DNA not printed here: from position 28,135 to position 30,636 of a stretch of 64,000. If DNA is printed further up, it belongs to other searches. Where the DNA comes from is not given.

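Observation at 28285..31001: Long zeta-toxin-family kinase with a degenerate Fic/Doc-like N-terminal region, paired with a canonical PilZ protein instead of an epsilon-type antidote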

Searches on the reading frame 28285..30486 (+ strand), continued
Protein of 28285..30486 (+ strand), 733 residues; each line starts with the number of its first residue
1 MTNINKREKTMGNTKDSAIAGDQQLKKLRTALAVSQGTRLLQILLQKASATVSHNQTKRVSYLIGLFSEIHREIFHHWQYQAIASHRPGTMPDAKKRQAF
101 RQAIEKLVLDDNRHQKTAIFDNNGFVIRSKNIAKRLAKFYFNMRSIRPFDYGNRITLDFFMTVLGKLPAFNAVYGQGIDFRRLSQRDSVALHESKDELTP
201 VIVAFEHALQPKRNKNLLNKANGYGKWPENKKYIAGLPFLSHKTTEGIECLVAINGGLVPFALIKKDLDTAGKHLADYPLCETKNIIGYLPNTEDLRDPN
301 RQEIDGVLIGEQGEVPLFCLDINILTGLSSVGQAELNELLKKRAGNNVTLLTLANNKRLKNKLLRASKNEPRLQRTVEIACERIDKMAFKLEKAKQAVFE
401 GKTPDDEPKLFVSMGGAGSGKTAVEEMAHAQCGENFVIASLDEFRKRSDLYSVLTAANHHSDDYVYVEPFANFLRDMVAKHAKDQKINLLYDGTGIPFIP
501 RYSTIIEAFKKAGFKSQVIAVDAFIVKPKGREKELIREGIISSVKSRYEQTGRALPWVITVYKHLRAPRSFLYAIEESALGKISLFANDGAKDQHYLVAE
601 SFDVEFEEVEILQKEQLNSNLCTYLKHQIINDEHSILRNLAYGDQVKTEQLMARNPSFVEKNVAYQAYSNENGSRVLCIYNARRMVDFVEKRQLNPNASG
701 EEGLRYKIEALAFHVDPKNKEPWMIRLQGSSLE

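Call 45: find_homologous_proteins(query=A2, max_evalue=0.001)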
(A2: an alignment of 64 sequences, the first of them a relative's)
Query A2 (64 sequences) (722 aa, profile of the alignment): 539 proteins with E <= 0.001 among 8000 candidates; the best 120 are listed.
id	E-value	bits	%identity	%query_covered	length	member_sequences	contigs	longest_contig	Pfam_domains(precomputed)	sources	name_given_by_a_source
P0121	8.3e-250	849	100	100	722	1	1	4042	PF06414.19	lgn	-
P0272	2.0e-246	838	49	98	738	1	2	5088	PF06414.19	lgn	-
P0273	1.8e-245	835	47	98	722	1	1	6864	PF06414.19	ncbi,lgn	-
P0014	6.6e-245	833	46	98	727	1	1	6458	PF06414.19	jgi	jgi:fido (protein-threonine AMPylation protein)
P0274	8.8e-245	832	45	100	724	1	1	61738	PF06414.19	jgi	-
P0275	9.5e-245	832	45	100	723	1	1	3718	PF06414.19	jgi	-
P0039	2.7e-244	831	46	98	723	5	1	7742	PF06414.19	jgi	-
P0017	1.3e-243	829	45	98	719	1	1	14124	PF06414.19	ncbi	-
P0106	2.0e-243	828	46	97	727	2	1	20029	PF06414.19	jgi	jgi:fido (protein-threonine AMPylation protein)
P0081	2.3e-243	828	45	99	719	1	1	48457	PF06414.19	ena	-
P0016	7.2e-243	826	45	99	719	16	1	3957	PF06414.19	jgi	-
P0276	7.8e-243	826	44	98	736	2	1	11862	PF06414.19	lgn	-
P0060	9.1e-243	826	46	98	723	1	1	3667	PF06414.19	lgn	-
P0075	1.0e-242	826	44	99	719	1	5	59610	PF06414.19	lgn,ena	-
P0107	1.1e-242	826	44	99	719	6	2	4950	PF06414.19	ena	-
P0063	1.7e-242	825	45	96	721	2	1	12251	PF06414.19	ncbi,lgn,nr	ncbi:MAG: toxin [Methylococcaceae bacterium]|nr:toxin [Methylococcaceae bacterium]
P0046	1.7e-242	825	45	98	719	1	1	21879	PF06414.19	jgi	-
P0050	3.7e-242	824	46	96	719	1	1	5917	PF06414.19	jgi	jgi:fido (protein-threonine AMPylation protein)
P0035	4.3e-242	824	46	96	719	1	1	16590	PF06414.19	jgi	jgi:fido (protein-threonine AMPylation protein)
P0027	6.0e-242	823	45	98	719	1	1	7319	PF06414.19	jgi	jgi:fido (protein-threonine AMPylation protein)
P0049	7.5e-242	823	45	98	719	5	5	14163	PF06414.19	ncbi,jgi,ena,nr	ncbi:MAG: zeta toxin family protein [Methylococcaceae bacterium]|jgi:fido (protein-threonine AMPylat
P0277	7.5e-242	823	47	97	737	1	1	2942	PF06414.19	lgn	-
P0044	1.1e-241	822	45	97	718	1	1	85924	PF06414.19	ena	-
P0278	1.1e-241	822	45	98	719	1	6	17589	PF06414.19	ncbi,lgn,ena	-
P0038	1.1e-241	822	46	96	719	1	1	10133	PF06414.19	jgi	jgi:fido (protein-threonine AMPylation protein)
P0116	1.5e-241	822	46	98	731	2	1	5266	PF06414.19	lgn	-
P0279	2.2e-241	821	45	98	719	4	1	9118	PF06414.19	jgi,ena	jgi:fido (protein-threonine AMPylation protein)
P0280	2.5e-241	821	45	98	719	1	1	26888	PF06414.19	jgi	jgi:fido (protein-threonine AMPylation protein)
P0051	3.1e-241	821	45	99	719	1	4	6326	PF06414.19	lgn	-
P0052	3.7e-241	820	45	99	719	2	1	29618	PF06414.19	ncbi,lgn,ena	-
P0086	4.0e-241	820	44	98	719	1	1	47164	PF06414.19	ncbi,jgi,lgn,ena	ncbi:MAG: zeta toxin family protein [Methylococcaceae bacterium]|jgi:fido (protein-threonine AMPylat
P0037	4.2e-241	820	46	99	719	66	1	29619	PF06414.19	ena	-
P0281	4.6e-241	820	44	98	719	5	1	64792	PF06414.19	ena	-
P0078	6.1e-241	820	45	96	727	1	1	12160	PF06414.19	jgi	jgi:fido (protein-threonine AMPylation protein)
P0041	8.5e-241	819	44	98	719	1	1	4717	PF06414.19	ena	-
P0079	9.0e-241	819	44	99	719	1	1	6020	PF06414.19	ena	-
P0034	9.1e-241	819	45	98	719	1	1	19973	PF06414.19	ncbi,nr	ncbi:MAG: zeta toxin family protein [Methylococcales bacterium]|nr:zeta toxin family protein [Methyl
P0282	1.0e-240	819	47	96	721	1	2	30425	PF06414.19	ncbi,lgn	-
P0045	2.3e-240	818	45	98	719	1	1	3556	PF06414.19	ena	-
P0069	2.4e-240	818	45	99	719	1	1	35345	PF06414.19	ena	-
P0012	2.8e-240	818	44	98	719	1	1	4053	PF06414.19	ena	-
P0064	2.9e-240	817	45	99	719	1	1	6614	PF06414.19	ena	-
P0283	3.3e-240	817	46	98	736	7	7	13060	PF06414.19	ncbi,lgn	-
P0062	3.4e-240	817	45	98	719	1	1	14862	PF06414.19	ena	-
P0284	3.8e-240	817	45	98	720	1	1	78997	PF06414.19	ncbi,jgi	-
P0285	5.0e-240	817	44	96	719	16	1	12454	PF06414.19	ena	-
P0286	7.0e-240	816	46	96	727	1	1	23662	PF06414.19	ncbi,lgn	-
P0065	7.2e-240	816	45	99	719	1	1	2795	PF06414.19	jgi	jgi:fido (protein-threonine AMPylation protein)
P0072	7.6e-240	816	45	98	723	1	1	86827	PF06414.19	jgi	-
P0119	7.9e-240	816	46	96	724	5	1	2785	PF06414.19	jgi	-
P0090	8.7e-240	816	44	99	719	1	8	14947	PF06414.19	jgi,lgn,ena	jgi:fido (protein-threonine AMPylation protein)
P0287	9.0e-240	816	44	98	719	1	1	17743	PF06414.19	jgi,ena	-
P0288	1.0e-239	816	46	98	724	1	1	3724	PF06414.19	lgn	-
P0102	1.0e-239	816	44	99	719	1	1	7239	PF06414.19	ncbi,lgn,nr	ncbi:MAG: zeta toxin family protein [Methylococcales bacterium]|nr:zeta toxin family protein [Methyl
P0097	1.1e-239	816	43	99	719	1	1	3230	PF06414.19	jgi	jgi:fido (protein-threonine AMPylation protein)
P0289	1.5e-239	815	44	98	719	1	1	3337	PF06414.19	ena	-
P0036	1.6e-239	815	45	98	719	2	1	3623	PF06414.19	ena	-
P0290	1.6e-239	815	44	98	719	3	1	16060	PF06414.19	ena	-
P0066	1.6e-239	815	45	98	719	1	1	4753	PF06414.19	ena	-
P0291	1.8e-239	815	44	98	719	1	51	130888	PF06414.19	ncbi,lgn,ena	-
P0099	2.3e-239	815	45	99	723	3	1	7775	PF06414.19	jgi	-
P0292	2.4e-239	814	43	98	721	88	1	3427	PF06414.19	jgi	jgi:fido (protein-threonine AMPylation protein)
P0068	2.7e-239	814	44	98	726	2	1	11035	PF06414.19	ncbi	ncbi:MAG: zeta toxin family protein [Methylococcaceae bacterium]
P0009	2.7e-239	814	45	97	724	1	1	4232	PF06414.19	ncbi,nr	ncbi:MAG: toxin [Methylococcaceae bacterium]|nr:toxin [Methylococcaceae bacterium]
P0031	3.6e-239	814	44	97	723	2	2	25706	PF06414.19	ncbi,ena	ncbi:MAG: zeta toxin family protein [Methylococcaceae bacterium]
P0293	3.6e-239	814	46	96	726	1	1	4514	PF06414.19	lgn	-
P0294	3.9e-239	814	45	98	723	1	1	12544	PF06414.19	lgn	-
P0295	4.6e-239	814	44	98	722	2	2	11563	PF06414.19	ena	-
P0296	4.6e-239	814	45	98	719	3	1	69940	PF06414.19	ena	-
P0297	5.2e-239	813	47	98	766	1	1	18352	PF06414.19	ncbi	-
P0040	5.3e-239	813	44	99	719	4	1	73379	PF06414.19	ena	-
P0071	5.5e-239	813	45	98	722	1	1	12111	PF06414.19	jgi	jgi:fido (protein-threonine AMPylation protein)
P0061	1.2e-238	812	44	99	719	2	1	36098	PF06414.19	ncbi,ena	-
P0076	1.4e-238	812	45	98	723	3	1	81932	PF06414.19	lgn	-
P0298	1.5e-238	812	45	97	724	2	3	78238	PF06414.19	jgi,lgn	-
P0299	1.7e-238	812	45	98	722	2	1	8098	PF06414.19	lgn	-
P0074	1.7e-238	812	45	98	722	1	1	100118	PF06414.19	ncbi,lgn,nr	ncbi:MAG: zeta toxin family protein [Methylococcales bacterium]|nr:zeta toxin family protein [Methyl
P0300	1.7e-238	812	46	98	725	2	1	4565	PF06414.19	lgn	-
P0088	2.2e-238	811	47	96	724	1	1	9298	PF06414.19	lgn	-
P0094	2.9e-238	811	45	96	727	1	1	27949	PF06414.19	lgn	-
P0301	2.9e-238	811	46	96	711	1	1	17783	PF06414.19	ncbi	-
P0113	3.6e-238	811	44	98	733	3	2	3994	PF06414.19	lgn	-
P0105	4.4e-238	810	44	98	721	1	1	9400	PF06414.19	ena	-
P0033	4.9e-238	810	44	98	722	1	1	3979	PF06414.19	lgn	-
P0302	5.2e-238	810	45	99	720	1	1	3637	PF06414.19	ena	-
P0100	6.2e-238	810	47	96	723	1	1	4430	PF06414.19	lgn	-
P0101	6.6e-238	810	45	98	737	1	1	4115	PF06414.19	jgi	jgi:hypothetical protein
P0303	6.9e-238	810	45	98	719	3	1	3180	PF06414.19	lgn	-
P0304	9.4e-238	809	44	99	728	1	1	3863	PF06414.19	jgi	jgi:fido (protein-threonine AMPylation protein)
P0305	1.1e-237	809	46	96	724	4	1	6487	PF06414.19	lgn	-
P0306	1.1e-237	809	45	98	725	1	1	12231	PF06414.19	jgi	jgi:hypothetical protein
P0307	1.2e-237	809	46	96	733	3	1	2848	PF06414.19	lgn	-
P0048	1.8e-237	808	46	98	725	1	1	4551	PF06414.19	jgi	jgi:fido (protein-threonine AMPylation protein)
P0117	1.8e-237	808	45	98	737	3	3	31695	PF06414.19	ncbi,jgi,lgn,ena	jgi:hypothetical protein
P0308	1.8e-237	808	46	99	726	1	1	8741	PF06414.19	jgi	jgi:hypothetical protein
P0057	2.4e-237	808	45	98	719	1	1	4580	PF06414.19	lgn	-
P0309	2.4e-237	808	60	98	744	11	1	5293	PF06414.19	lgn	-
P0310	3.3e-237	807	45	96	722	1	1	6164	PF06414.19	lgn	-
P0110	3.3e-237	807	44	100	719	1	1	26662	PF06414.19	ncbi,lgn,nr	ncbi:MAG: zeta toxin family protein [Methylococcales bacterium]|nr:zeta toxin family protein [Methyl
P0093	4.0e-237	807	44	98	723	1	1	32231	PF06414.19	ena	-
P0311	4.2e-237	807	45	98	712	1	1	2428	PF06414.19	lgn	-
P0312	4.2e-237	807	46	96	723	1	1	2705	PF06414.19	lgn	-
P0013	4.2e-237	807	46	98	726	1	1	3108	PF06414.19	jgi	jgi:hypothetical protein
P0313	4.8e-237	807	46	98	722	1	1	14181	PF06414.19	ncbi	-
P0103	4.8e-237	807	45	100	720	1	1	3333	PF06414.19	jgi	-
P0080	5.0e-237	807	44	98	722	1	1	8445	PF06414.19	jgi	jgi:fido (protein-threonine AMPylation protein)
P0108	5.2e-237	807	44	98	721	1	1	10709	PF06414.19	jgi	jgi:hypothetical protein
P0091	6.0e-237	807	45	96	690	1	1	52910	PF06414.19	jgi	-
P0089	6.9e-237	806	44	100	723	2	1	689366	PF06414.19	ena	-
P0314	7.2e-237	806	45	98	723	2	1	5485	PF06414.19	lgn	-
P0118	7.6e-237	806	44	99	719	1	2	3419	PF06414.19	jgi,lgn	jgi:hypothetical protein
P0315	8.2e-237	806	44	98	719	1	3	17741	PF06414.19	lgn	-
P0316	1.1e-236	806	44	98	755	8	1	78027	PF06414.19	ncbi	-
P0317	1.1e-236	806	45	98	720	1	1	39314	PF06414.19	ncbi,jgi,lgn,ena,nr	ncbi:MAG: zeta toxin family protein [Gammaproteobacteria bacterium]|nr:zeta toxin family protein [Ga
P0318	1.2e-236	806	44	99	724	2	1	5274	PF06414.19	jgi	jgi:fido (protein-threonine AMPylation protein)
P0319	1.2e-236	806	44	99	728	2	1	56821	PF06414.19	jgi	-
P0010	1.4e-236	805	46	96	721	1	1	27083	PF06414.19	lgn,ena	-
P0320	1.7e-236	805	47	96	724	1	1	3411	PF06414.19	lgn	-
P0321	2.1e-236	805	46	96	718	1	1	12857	PF06414.19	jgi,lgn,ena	-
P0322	2.3e-236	805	43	96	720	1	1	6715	PF06414.19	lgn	-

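Call 49: find_related_loci(query=A4, collection=metagenome_contigs, flank=5000)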
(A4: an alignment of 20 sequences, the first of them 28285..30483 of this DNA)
Query A4 (733 aa) in metagenome_contigs; peptide patterns used: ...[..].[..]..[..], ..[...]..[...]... (x = any residue, [..] = any of these).
600 stretches matched a pattern (row limit reached: there are more); 16 encode a relative of the query (tblastn E <= 1e-3); 16 distinct loci.
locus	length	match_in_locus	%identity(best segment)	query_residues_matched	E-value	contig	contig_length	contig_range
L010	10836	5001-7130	65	19-728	0e+0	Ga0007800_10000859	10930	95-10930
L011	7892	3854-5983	64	19-728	0e+0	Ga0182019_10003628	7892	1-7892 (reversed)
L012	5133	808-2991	62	1-728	0e+0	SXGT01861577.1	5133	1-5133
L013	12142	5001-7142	62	19-731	0e+0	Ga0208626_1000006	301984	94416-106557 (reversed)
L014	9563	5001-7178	60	3-728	0e+0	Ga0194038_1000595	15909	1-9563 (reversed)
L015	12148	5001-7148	61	13-728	0e+0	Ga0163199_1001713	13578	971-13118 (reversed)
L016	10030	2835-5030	59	1-731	0e+0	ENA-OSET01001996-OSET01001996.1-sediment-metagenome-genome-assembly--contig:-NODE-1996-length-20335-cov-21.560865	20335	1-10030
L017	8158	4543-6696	60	11-728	0e+0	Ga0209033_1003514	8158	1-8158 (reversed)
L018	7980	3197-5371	59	8-732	0e+0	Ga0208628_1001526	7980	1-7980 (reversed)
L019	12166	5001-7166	58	10-733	0e+0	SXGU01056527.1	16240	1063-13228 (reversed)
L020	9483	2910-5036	60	23-731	0e+0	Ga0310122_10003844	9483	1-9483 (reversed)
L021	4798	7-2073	57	44-732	0e+0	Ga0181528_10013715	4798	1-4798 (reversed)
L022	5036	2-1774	59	140-730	0e+0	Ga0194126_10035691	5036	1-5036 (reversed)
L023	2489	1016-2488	63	19-509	0e+0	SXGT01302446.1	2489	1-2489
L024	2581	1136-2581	59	9-489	0e+0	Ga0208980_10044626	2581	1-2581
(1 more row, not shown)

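Call 54: search_protein_families(library=pfam, alignment_id=A2, max_evalue=1)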
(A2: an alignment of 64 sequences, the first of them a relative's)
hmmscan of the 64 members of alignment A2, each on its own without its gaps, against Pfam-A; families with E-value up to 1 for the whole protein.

A. member 1, P0121 (722 aa): 2 families
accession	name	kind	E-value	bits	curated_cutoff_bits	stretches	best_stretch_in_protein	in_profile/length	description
PF06414.18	Zeta_toxin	-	3.9e-17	62.8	22.3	1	399-591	4-190/199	Zeta toxin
PF22053.2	DUF6938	-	0.1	12.7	27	1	397-432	26-61/236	Domain of unknown function (DUF6938)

B. families by the number of members that match (of 64 scanned): 57 families (the first 25 are shown)
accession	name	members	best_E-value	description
PF06414.18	Zeta_toxin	59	5.8e-21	Zeta toxin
PF13671.12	AAA_33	16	6.4e-07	AAA domain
PF02661.23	Fic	16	6.3e-05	Fic/DOC family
PF13207.12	AAA_17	4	0.011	AAA domain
PF22053.2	DUF6938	3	0.011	Domain of unknown function (DUF6938)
PF13401.12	AAA_22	3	0.024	AAA domain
PF13191.12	AAA_16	3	0.11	AAA ATPase domain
PF01968.24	Hydantoinase_A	2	0.03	Hydantoinase/oxoprolinase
PF05335.18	DUF745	1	0.0026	Protein of unknown function (DUF745)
PF11833.13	CPP1-like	1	0.0098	Protein CHAPERONE-LIKE PROTEIN OF POR1-like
PF07956.16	DUF1690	1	0.015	Protein of Unknown function (DUF1690)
PF20033.5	DUF6438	1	0.027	Domain of unknown function (DUF6438)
PF17545.7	DUF5461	1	0.027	Family of unknown function (DUF5461)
PF04286.17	DUF445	1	0.03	Protein of unknown function (DUF445)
PF17028.10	8TM_micro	1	0.03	8TM Microsporidial transmembrane domain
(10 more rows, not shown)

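Call 59: find_homologous_proteins(query=P0157, max_evalue=0.001)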
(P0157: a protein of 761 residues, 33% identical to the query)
Query P0157 (761 aa): 15 proteins with E <= 0.001 among 8000 candidates.
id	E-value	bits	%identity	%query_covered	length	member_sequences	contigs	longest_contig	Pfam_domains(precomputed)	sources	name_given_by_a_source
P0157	0.0e+0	1721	100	100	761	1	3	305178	PF06414.19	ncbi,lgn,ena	-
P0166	6.4e-210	717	48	99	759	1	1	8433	-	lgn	-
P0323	1.8e-86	309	32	92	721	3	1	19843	PF06414.19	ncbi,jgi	ncbi:MAG: zeta toxin family protein [Methylomonas sp.]|jgi:hypothetical protein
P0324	7.2e-83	297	32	94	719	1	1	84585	PF06414.19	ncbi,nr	ncbi:MAG: zeta toxin family protein [Methylococcales bacterium]|nr:zeta toxin family protein [Methyl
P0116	7.5e-83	297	31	94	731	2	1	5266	PF06414.19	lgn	-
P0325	5.7e-82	294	32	94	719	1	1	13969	PF06414.19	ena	-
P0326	8.2e-82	294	30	94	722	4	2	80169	PF06414.19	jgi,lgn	jgi:fido (protein-threonine AMPylation protein)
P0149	9.6e-82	294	32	92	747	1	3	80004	PF06414.19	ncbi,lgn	-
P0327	5.4e-80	288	30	93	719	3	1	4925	PF06414.19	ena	-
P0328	1.0e-78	284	30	94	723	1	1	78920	PF06414.19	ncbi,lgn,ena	-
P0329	3.9e-74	268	30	93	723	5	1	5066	PF06414.19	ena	-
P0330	2.7e-71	259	30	94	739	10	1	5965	PF06414.19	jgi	-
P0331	1.4e-65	240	34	69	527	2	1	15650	PF06414.19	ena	-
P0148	4.0e-63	232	29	84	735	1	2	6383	PF06414.19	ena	-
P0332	8.2e-62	228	33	64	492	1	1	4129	PF06414.19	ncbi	ncbi:MAG: hypothetical protein RLZ92_1600, partial [Pseudomonadota bacterium]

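Call 60: find_encoding_contigs(protein=P0157, flank=6000, max_places=2)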
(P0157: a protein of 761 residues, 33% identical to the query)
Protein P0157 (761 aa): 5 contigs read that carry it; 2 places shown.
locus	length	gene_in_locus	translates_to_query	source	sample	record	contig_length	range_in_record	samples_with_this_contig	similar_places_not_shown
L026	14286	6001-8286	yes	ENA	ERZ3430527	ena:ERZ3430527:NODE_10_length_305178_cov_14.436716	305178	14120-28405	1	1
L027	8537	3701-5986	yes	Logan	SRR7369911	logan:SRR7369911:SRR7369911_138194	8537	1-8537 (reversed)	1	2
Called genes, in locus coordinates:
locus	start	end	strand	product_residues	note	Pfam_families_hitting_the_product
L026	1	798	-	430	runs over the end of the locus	PF00206:Lyase_1, PF10397:ADSL_C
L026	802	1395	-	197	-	PF00081:Sod_Fe_N, PF02777:Sod_Fe_C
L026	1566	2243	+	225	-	PF00494:SQS_PSY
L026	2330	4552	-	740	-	PF00521:DNA_topoisoIV, PF03989:DNA_gyraseA_C (faint)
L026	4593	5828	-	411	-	PF00056:Ldh_1_N (faint), PF02866:Ldh_1_C (weak)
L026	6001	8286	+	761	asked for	PF06414:Zeta_toxin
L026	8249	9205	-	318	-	PF00730:HhH-GPD, PF14520:HHH_5 (faint), PF00633:HHH (weak), PF14815:NUDIX_4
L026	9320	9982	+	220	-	PF00657:Lipase_GDSL, PF13472:Lipase_GDSL_2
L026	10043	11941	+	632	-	PF13667:ThiC-associated, PF01964:ThiC_Rad_SAM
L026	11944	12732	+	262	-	-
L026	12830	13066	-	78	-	PF09834:DUF2061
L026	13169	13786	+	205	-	PF00484:Pro_CA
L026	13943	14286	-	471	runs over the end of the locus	PF03109:ABC1, PF27536:UbiB_helical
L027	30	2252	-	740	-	PF00521:DNA_topoisoIV, PF03989:DNA_gyraseA_C (faint)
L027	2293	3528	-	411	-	PF00056:Ldh_1_N (faint), PF02866:Ldh_1_C (weak)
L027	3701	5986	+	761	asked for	PF06414:Zeta_toxin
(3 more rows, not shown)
